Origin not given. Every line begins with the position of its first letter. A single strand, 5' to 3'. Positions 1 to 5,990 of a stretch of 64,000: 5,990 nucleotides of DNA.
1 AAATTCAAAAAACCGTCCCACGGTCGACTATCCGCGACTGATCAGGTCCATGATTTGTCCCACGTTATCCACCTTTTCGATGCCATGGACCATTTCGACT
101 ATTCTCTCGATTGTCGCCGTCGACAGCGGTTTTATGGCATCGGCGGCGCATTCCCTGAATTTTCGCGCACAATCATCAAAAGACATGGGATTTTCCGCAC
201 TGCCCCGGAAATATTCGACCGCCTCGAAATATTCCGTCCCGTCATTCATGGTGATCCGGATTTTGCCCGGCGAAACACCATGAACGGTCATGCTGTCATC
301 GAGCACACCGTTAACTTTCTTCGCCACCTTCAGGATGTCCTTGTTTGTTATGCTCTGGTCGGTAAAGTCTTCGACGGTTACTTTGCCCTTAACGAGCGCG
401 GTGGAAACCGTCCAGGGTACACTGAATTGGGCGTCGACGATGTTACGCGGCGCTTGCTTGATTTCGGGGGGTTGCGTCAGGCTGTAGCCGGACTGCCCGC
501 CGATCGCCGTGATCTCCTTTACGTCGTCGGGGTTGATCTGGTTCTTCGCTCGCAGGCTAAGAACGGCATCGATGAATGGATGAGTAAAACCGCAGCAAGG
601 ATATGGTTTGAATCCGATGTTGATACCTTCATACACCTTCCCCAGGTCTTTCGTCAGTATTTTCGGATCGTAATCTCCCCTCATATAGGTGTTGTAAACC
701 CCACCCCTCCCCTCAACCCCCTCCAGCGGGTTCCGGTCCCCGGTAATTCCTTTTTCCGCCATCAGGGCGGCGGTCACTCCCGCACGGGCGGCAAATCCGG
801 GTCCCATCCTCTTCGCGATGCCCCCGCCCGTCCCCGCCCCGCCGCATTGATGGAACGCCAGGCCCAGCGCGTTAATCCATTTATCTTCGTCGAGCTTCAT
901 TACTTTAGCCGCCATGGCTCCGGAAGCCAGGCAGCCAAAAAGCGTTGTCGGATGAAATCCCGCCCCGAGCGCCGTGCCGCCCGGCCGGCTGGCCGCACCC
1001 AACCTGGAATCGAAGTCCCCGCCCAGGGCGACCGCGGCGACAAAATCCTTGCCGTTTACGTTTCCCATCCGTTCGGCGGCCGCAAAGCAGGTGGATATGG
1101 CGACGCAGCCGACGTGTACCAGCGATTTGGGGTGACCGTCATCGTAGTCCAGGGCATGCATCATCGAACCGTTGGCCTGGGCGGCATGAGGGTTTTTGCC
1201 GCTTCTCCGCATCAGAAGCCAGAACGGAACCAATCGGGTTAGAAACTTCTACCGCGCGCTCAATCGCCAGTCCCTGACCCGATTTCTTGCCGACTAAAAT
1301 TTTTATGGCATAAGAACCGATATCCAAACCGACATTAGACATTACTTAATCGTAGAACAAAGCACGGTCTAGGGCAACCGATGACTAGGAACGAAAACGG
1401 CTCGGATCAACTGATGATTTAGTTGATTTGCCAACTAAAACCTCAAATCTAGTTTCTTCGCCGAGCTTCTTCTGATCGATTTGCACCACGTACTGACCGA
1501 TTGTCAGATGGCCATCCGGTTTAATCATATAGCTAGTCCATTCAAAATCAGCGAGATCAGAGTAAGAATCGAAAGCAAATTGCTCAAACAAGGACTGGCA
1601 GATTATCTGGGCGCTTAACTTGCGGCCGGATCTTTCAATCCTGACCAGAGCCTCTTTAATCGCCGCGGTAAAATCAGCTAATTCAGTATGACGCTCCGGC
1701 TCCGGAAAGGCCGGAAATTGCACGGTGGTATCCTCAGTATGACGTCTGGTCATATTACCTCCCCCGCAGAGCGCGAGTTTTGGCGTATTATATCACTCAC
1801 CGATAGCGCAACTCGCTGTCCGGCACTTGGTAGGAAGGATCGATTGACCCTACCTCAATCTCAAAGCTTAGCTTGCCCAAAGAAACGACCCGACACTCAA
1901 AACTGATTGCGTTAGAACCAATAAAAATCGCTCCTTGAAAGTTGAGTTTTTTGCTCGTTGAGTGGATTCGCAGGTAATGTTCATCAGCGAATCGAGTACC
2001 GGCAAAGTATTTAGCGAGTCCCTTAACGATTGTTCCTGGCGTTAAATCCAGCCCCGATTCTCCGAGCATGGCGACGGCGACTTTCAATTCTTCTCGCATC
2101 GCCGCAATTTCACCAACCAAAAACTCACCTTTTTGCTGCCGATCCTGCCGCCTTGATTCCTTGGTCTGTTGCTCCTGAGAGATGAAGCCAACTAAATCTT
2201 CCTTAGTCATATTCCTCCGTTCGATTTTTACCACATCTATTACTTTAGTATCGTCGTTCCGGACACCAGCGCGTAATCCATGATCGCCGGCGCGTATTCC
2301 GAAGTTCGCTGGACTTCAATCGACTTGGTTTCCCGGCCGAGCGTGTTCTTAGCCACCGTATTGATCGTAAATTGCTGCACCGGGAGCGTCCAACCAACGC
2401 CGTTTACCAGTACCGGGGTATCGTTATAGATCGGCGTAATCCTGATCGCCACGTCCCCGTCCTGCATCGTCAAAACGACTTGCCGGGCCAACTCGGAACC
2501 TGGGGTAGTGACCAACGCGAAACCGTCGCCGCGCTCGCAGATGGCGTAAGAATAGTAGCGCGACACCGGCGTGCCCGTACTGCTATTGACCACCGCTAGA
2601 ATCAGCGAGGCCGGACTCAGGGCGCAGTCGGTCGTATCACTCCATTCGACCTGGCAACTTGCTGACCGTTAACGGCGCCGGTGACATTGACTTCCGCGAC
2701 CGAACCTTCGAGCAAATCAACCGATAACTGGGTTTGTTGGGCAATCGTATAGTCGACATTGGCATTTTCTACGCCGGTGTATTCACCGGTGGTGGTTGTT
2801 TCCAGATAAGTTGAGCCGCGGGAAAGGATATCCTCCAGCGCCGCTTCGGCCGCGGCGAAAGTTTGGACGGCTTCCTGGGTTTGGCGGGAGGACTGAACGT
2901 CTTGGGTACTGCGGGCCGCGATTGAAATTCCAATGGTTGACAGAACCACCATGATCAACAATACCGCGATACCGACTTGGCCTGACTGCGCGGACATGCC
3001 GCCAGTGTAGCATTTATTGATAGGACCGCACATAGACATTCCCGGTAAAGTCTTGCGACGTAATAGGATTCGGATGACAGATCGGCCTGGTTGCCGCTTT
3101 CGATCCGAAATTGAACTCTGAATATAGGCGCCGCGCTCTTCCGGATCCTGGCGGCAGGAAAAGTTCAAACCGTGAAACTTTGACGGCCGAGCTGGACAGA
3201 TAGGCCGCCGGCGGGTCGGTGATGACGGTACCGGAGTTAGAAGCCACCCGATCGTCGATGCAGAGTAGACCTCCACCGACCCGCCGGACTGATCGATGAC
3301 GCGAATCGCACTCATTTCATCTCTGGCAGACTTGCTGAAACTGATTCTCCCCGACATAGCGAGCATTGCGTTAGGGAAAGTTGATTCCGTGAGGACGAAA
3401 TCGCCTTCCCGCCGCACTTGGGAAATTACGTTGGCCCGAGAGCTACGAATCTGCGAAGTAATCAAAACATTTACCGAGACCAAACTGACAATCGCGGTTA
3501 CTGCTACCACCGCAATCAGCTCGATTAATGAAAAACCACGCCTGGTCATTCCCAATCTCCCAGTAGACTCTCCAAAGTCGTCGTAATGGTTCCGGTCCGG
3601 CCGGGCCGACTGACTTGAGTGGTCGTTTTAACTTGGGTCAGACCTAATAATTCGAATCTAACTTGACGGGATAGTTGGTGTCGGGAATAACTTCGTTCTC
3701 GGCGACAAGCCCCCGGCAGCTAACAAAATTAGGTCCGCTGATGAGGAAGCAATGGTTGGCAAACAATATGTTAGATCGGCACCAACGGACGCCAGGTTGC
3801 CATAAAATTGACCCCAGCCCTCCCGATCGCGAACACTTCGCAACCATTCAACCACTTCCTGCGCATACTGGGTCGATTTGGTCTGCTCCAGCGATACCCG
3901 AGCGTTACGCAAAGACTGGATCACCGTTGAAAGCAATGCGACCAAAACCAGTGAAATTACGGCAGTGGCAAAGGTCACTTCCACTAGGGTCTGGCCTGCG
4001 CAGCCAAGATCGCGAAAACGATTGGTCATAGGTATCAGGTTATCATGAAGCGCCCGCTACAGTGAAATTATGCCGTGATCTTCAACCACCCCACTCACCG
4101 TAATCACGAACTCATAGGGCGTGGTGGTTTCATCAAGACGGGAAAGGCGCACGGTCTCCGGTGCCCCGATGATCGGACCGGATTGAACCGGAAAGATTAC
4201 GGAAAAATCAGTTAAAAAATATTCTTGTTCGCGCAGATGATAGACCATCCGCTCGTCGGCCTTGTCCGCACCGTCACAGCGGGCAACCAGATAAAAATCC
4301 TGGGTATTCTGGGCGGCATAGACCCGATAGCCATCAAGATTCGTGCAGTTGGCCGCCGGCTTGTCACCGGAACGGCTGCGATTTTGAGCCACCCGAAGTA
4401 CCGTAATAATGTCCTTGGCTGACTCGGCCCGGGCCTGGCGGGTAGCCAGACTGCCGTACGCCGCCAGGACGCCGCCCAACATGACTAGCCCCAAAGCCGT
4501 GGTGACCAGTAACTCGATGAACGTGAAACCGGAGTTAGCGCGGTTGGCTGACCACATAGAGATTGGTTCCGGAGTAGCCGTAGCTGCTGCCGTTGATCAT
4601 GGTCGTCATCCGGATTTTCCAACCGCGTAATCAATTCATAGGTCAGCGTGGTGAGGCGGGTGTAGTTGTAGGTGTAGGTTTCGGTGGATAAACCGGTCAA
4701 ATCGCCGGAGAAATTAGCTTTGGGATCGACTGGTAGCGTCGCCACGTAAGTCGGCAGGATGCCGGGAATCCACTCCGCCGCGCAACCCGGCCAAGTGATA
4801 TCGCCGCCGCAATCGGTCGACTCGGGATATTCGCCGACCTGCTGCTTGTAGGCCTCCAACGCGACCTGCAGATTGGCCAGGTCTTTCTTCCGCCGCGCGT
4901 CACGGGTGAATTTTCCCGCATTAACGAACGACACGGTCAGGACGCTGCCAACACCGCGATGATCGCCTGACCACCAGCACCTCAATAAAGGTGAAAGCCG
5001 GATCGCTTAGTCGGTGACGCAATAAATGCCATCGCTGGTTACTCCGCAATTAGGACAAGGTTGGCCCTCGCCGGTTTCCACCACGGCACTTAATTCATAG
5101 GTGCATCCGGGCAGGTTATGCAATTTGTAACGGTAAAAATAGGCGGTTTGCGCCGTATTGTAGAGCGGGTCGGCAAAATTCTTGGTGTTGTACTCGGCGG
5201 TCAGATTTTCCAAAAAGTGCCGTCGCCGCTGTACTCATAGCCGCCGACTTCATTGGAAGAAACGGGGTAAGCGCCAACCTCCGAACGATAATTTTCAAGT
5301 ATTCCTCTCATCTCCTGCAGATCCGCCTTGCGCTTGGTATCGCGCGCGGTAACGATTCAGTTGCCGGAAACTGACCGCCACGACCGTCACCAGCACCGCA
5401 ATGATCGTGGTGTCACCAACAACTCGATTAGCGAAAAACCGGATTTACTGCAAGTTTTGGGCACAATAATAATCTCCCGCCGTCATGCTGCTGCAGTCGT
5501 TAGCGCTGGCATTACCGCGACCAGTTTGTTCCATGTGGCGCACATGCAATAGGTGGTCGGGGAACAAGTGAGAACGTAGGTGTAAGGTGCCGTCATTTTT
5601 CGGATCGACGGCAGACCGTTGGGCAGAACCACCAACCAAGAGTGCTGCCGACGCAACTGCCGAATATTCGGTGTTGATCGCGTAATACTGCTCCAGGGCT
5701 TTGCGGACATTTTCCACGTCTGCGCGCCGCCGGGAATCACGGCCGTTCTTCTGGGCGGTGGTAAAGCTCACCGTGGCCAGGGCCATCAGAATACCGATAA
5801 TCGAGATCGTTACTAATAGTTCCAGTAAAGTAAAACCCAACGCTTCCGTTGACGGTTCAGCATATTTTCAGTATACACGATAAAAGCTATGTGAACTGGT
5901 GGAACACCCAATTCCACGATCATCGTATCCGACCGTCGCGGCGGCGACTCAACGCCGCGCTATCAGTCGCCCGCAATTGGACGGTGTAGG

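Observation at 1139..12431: Eleven-kb type IV pilus locus: seven prepilin-motif genes, a PilX-like gene and a PKD-domain protein behind pilB-pilT-pilC-pilin-pilD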

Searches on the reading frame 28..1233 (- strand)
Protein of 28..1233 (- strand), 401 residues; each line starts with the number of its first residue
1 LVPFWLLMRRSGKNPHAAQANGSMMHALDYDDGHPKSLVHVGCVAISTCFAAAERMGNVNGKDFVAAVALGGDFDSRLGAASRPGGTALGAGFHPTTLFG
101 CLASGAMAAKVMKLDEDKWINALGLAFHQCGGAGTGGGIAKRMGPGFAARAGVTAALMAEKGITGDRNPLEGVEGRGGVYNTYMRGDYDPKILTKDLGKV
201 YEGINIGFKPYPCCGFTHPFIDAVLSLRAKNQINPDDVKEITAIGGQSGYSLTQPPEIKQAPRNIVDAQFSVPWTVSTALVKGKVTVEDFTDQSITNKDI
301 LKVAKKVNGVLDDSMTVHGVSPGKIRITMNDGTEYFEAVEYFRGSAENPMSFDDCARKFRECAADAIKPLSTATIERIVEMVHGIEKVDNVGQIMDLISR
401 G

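Call 7: search_protein_families(library=pfam, proteins=[window:28-1233:-], max_evalue=0.01)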
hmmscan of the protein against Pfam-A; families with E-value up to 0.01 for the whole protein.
window:28-1233:- (401 aa): 2 families
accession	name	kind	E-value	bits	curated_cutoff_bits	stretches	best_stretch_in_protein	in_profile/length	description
PF19305.4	MmgE_PrpD_C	-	5.4e-37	127.7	32.1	1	211-379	1-168/173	MmgE/PrpD C-terminal domain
PF03972.19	MmgE_PrpD_N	-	1.6e-35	122.9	32.1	1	15-186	71-238/244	MmgE/PrpD N-terminal domain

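Call 55: find_homologous_proteins(query=window:28-1191:-, max_evalue=1e-20)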
Query window:28-1191:- (387 aa): 1133 proteins with E <= 1e-20 among 8000 candidates; the best 120 are listed.
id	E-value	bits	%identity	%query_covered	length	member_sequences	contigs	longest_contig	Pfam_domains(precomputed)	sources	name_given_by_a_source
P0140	1.4e-192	658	72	99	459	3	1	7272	PF19305.5,PF03972.20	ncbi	-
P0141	3.4e-186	637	71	99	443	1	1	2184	PF19305.5,PF03972.20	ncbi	ncbi:MmgE/PrpD family protein, partial [Chloroflexota bacterium]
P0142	3.2e-181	621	68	99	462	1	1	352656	PF19305.5,PF03972.20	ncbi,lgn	-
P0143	1.4e-179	616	70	97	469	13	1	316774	PF19305.5,PF03972.20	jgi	jgi:2-methylcitrate dehydratase PrpD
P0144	2.0e-178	612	68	99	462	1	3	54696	PF19305.5,PF03972.20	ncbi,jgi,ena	-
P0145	7.3e-177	607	69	97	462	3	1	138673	PF19305.5,PF03972.20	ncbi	-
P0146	1.2e-171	589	69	97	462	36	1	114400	PF19305.5,PF03972.20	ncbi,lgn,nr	ncbi:MAG: MmgE/PrpD family protein [Dehalococcoidales bacterium]|nr:MmgE/PrpD family protein [Dehalo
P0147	7.3e-169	580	67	97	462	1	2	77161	PF19305.5,PF03972.20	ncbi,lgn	-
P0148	2.3e-168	579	63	99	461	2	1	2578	PF19305.5,PF03972.20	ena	-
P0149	4.2e-167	574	64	97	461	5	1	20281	PF19305.5,PF03972.20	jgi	jgi:2-methylcitrate dehydratase PrpD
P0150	2.6e-166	572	64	99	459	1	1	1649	PF19305.5,PF03972.20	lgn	-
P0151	5.5e-166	571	67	96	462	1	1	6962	PF19305.5,PF03972.20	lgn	-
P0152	7.9e-166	570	64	99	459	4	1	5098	PF19305.5,PF03972.20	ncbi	-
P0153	5.9e-165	567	67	97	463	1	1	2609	PF19305.5,PF03972.20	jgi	jgi:2-methylcitrate dehydratase PrpD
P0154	1.3e-164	566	64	99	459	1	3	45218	PF19305.5,PF03972.20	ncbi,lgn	-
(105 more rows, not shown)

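Call 56: list_cluster_members(proteins=[window:28-1233:-, window:28-1212:-, window:1139-1342:-, window:1385-1753:-, window:1797-2234:-, window:1797-2210:-, window:4057-4557:-, window:12958-13713:+, window:14980-16407:+, window:9614-10582:-])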
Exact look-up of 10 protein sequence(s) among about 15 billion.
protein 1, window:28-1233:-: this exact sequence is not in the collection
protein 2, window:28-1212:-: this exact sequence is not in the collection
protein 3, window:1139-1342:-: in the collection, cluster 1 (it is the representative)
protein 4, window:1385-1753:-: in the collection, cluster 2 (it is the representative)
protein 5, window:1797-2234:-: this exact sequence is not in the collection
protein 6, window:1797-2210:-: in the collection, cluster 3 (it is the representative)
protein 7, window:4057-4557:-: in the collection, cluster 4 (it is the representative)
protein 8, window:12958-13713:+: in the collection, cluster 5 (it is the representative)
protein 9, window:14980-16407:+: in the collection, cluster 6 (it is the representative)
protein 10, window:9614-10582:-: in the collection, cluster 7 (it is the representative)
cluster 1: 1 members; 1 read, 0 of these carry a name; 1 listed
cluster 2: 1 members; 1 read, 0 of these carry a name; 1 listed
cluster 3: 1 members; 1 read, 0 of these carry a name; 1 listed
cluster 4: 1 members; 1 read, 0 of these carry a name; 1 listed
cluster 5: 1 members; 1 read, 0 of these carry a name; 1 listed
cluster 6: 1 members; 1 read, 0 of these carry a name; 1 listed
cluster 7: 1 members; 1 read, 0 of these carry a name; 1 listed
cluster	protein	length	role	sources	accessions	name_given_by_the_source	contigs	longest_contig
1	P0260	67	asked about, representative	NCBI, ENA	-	-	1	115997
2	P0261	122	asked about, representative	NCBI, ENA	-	-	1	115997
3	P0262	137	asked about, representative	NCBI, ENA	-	-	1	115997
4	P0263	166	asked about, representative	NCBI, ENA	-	-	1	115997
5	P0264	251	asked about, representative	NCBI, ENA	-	-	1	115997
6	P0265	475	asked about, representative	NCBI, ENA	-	-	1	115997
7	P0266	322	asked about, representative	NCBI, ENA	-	-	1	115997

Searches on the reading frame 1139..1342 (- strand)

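Call 7: search_protein_families(library=pfam, proteins=[window:1139-1342:-], max_evalue=0.01)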
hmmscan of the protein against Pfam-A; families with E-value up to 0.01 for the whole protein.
window:1139-1342:- (67 aa): 1 family
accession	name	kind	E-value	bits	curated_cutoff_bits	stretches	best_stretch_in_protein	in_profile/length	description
PF11104.14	PilM_2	-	0.0077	15.6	27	1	5-47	1-43/340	Type IV pilus assembly protein PilM;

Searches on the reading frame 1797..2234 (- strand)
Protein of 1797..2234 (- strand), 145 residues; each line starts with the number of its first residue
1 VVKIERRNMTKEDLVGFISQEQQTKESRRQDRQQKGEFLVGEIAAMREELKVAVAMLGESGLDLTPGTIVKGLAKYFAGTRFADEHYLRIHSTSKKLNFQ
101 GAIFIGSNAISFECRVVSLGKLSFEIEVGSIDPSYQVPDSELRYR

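Call 7: search_protein_families(library=pfam, proteins=[window:1797-2234:-], max_evalue=0.01)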
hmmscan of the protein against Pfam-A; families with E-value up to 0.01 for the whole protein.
window:1797-2234:- (145 aa): 0 families

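Call 38: search_protein_families(library=pfam, proteins=[window:1797-2234:-], max_evalue=10)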
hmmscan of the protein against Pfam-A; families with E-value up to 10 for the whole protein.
window:1797-2234:- (145 aa): 0 families

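Call 57: search_protein_representatives(protein=window:1797-2234:-)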
Query: 145 residues. Proteins with E-value up to 0.001 (for the whole library): 3; up to 1e-10: 1; up to 1e-30: 1. The best 3 are listed.
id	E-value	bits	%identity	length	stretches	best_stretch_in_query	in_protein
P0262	2.3e-82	289.8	100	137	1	9-145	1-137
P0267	4.3e-10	56.1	39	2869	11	79-118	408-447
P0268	1.4e-07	47.9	26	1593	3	70-138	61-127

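Call 58: search_protein_families(library=pfam, proteins=[P0267, P0268], max_evalue=0.001)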
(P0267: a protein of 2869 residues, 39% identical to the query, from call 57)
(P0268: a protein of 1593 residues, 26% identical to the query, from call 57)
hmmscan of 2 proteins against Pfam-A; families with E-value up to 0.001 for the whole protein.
P0267 (2869 aa): 8 families
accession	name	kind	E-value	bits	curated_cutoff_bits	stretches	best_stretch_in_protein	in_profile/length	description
PF19077.6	Big_13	-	2.3e-151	494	27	6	141-217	22-102/102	Bacterial Ig-like domain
PF12245.14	Big_3_2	-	6.2e-40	136.6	23.3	0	182-216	84-121/122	Bacterial Ig-like domain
PF13750.12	Big_3_3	-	1.3e-34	119.6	27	0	462-506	9-52/157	Bacterial Ig-like domain (group 3)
PF07495.19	Y_Y_Y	-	4.1e-25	87.9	26.6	0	370-399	32-61/65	Y_Y_Y domain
PF22091.2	DUF6941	-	7.9e-19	68.7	27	0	375-409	50-83/125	Family of unknown function (DUF6941)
PF24421.1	Ig_J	-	1e-15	58.1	29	0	186-216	72-102/104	Tip attachment protein J, Ig-like domain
PF09117.15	MiAMP1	-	8.7e-09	35.9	26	0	248-269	38-59/76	MiAMP1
PF04379.20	DUF525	-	1.1e-06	29.2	27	0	434-473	47-86/87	ApaG domain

P0268 (1593 aa): 3 families
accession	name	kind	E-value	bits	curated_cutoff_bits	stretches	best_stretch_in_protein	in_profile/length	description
PF22321.2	Zona_CL2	-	6.7e-18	65.6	26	0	163-212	18-65/154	Zonadhesin, second cohesin-like domain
PF14311.12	DUF4379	-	4.6e-16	59.2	24.5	0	1318-1337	1-20/56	Probable Treble clef zinc finger domain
PF21258.2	Glyco_hydro_120_ins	-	6.2e-08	33.5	27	0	1308-1340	21-53/121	Glycoside hydrolase 120, insertion domain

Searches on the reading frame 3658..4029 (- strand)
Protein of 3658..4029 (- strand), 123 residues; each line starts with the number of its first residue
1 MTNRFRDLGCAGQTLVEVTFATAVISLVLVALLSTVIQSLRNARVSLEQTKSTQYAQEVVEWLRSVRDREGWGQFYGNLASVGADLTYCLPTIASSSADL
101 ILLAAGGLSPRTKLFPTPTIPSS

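Call 7: search_protein_families(library=pfam, proteins=[window:3658-4029:-], max_evalue=0.01)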
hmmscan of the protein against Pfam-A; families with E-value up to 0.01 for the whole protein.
window:3658-4029:- (123 aa): 1 family
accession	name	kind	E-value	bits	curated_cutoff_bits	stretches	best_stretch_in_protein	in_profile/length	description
PF07963.17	N_methyl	-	0.01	15.9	21.2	0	10-33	4-27/27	Prokaryotic N-terminal methylation motif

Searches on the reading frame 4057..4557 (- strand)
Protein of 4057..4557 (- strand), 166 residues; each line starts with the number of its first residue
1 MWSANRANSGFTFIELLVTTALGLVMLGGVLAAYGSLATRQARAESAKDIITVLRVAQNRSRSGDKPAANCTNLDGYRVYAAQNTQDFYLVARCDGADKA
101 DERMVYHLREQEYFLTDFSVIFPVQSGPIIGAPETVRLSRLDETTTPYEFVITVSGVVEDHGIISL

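Call 6: search_protein_families(library=pfam, proteins=[window:4057-4557:-], max_evalue=0.01)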
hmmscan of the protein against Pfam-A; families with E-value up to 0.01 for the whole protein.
window:4057-4557:- (166 aa): 1 family
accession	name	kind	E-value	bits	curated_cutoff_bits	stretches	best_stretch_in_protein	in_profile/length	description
PF07963.17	N_methyl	-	8.6e-06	25.6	21.2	1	6-31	2-27/27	Prokaryotic N-terminal methylation motif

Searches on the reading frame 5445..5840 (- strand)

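Call 6: search_protein_families(library=pfam, proteins=[window:5445-5840:-], max_evalue=0.01)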
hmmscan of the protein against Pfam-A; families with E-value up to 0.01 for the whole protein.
window:5445-5840:- (131 aa): 1 family
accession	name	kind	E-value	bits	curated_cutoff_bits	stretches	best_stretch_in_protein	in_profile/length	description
PF07963.17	N_methyl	-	1.7e-05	24.6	21.2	1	2-22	6-26/27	Prokaryotic N-terminal methylation motif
